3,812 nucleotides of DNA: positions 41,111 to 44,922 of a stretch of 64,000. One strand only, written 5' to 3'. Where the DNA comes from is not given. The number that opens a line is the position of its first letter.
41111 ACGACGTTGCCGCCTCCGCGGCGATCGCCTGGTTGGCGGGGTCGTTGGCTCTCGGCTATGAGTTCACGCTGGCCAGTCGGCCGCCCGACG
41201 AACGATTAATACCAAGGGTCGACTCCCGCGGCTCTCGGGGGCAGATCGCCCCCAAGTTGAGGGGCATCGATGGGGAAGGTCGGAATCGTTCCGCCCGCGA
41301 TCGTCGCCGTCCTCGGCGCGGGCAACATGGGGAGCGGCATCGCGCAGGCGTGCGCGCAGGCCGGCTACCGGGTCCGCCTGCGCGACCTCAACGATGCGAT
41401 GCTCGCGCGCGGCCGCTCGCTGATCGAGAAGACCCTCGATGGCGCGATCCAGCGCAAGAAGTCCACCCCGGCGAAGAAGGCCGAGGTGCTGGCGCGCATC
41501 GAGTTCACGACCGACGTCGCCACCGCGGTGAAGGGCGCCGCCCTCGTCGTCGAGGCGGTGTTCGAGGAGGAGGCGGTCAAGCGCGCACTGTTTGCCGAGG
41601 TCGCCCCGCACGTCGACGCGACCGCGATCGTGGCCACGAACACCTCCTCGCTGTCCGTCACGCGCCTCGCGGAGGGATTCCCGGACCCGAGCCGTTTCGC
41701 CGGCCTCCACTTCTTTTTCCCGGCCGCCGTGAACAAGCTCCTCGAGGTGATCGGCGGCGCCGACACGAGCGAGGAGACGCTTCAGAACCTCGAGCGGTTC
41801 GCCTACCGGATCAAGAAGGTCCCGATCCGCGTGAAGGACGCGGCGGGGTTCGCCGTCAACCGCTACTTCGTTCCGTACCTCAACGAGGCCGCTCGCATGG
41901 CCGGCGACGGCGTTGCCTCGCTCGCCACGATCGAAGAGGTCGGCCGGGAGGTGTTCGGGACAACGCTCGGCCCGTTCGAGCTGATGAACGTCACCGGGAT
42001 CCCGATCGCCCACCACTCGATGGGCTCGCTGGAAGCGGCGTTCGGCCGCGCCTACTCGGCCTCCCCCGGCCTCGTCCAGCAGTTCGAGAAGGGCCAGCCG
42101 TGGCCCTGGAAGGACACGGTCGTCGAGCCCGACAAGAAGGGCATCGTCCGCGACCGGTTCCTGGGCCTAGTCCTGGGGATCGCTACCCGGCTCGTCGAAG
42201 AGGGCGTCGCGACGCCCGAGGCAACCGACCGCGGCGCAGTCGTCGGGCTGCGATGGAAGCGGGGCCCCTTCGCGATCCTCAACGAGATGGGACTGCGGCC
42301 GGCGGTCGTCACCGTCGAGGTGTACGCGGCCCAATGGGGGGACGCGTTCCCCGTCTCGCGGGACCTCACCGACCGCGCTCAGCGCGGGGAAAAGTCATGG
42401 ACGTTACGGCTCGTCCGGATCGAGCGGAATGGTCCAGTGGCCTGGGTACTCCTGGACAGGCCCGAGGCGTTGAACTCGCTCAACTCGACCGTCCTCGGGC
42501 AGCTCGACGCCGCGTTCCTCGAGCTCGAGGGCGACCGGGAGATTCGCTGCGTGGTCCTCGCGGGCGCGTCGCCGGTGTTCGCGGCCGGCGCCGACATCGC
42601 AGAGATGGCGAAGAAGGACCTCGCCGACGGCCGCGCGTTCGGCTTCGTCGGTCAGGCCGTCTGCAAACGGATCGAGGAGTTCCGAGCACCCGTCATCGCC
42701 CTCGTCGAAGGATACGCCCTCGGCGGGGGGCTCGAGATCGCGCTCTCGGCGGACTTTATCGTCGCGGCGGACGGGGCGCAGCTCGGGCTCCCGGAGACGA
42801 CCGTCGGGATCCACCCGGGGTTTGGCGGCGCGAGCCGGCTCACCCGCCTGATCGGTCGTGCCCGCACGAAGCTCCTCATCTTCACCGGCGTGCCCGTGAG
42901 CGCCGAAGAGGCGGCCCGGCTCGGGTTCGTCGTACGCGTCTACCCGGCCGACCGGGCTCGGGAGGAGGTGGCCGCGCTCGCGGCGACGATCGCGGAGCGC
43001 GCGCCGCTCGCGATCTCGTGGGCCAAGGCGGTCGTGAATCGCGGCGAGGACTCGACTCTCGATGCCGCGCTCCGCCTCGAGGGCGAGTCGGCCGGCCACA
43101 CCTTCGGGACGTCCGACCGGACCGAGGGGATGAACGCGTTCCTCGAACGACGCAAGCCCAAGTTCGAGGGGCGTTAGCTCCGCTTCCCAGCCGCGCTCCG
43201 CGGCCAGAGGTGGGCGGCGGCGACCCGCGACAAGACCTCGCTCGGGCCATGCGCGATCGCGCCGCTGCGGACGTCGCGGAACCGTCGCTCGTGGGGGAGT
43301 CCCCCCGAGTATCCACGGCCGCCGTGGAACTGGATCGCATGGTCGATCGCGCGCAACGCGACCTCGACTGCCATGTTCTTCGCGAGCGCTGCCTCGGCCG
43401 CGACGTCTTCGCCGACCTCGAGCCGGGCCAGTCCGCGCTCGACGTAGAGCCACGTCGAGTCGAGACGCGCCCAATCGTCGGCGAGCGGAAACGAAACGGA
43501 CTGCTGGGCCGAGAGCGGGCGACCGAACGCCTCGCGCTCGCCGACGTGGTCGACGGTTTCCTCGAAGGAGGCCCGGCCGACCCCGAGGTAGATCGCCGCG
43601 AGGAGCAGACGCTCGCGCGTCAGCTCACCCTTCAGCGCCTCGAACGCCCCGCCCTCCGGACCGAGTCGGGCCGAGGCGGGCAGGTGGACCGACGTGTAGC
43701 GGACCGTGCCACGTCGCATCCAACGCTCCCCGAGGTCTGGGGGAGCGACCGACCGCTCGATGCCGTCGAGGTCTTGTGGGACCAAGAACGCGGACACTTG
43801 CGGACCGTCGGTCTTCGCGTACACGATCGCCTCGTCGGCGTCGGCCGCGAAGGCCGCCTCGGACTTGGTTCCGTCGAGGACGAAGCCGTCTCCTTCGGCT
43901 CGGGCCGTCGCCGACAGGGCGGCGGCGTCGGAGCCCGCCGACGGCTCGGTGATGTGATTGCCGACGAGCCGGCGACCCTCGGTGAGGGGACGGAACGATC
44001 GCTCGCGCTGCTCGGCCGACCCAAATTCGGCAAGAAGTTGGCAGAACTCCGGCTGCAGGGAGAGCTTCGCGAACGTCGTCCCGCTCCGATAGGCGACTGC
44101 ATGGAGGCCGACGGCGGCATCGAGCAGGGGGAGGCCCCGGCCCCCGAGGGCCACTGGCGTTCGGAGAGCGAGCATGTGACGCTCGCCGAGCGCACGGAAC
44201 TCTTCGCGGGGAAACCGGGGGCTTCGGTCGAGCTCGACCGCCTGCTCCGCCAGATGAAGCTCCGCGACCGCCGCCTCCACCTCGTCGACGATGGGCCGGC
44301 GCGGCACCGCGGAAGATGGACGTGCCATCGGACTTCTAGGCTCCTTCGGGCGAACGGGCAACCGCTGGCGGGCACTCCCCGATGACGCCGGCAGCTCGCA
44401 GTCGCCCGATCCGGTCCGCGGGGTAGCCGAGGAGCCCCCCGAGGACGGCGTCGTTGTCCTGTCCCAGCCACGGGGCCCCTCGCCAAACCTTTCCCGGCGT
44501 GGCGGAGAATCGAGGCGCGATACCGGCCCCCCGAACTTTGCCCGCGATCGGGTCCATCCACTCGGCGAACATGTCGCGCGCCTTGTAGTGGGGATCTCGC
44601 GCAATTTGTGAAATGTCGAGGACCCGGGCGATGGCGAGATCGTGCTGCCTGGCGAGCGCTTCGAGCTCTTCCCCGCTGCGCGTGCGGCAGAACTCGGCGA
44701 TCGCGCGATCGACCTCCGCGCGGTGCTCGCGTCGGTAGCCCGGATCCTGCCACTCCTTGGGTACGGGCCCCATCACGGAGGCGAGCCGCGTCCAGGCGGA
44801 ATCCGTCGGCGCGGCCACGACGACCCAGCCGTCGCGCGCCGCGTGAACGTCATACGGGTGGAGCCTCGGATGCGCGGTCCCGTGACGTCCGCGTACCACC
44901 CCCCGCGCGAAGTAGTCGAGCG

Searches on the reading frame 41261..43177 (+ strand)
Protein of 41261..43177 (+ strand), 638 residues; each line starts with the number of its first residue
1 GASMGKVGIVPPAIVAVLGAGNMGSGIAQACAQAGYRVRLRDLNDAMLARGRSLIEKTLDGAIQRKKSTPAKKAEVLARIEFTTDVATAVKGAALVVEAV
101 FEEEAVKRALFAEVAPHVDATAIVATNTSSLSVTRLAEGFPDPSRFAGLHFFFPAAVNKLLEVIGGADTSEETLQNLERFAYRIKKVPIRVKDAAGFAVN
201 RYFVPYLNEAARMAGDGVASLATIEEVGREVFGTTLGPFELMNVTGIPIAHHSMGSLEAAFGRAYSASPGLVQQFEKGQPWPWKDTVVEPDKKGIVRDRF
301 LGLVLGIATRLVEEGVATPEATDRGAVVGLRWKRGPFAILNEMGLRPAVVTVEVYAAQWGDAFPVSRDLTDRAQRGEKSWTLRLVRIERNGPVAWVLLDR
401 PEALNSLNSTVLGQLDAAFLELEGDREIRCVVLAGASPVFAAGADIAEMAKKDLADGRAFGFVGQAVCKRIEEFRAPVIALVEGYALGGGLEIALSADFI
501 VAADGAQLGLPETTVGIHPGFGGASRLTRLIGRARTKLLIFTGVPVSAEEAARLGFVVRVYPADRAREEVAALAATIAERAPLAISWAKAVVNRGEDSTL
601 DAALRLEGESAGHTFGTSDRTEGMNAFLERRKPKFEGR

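Call 41: search_protein_families(library=pfam, proteins=[window:41261-43177:+], max_evalue=0.001)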
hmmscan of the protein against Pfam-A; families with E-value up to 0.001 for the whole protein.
window:41261-43177:+ (638 aa): 6 families
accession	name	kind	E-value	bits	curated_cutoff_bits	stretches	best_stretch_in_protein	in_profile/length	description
PF00378.25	ECH_1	-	4.1e-60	203.7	27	1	389-637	2-250/251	Enoyl-CoA hydratase/isomerase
PF02737.24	3HCDH_N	-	8e-58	195.7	22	1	15-193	2-179/180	3-hydroxyacyl-CoA dehydrogenase, NAD binding domain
PF16113.10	ECH_2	-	3.7e-35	122.4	27.2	1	394-573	2-184/335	Enoyl-CoA hydratase/isomerase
PF00725.27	3HCDH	-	8.6e-24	84.3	22.1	2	196-277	1-83/97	3-hydroxyacyl-CoA dehydrogenase, C-terminal domain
PF01210.29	NAD_Gly3P_dh_N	-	5e-07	30.3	23.1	1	15-124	2-99/158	NAD-dependent glycerol-3-phosphate dehydrogenase N-terminus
PF03446.21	NAD_binding_2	-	1.2e-05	25.8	21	1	15-130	2-95/161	NAD binding domain of 6-phosphogluconate dehydrogenase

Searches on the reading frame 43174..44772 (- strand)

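Call 41: search_protein_families(library=pfam, proteins=[window:43174-44772:-], max_evalue=0.001)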
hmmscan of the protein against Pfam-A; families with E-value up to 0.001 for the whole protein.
window:43174-44772:- (532 aa): 4 families
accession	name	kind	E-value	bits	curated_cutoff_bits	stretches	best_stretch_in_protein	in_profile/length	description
PF00441.29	Acyl-CoA_dh_1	-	9.7e-32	110.6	22.4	1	378-521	5-148/150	Acyl-CoA dehydrogenase, C-terminal domain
PF08028.16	Acyl-CoA_dh_2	-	3.8e-17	63.3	22.7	1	390-505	2-127/134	Acyl-CoA dehydrogenase, C-terminal domain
PF02770.24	Acyl-CoA_dh_M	-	2.8e-14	53.5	33.3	1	274-360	4-95/97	Acyl-CoA dehydrogenase, middle domain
PF02771.21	Acyl-CoA_dh_N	-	2.4e-12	47.7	22.9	1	168-266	13-112/113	Acyl-CoA dehydrogenase, N-terminal domain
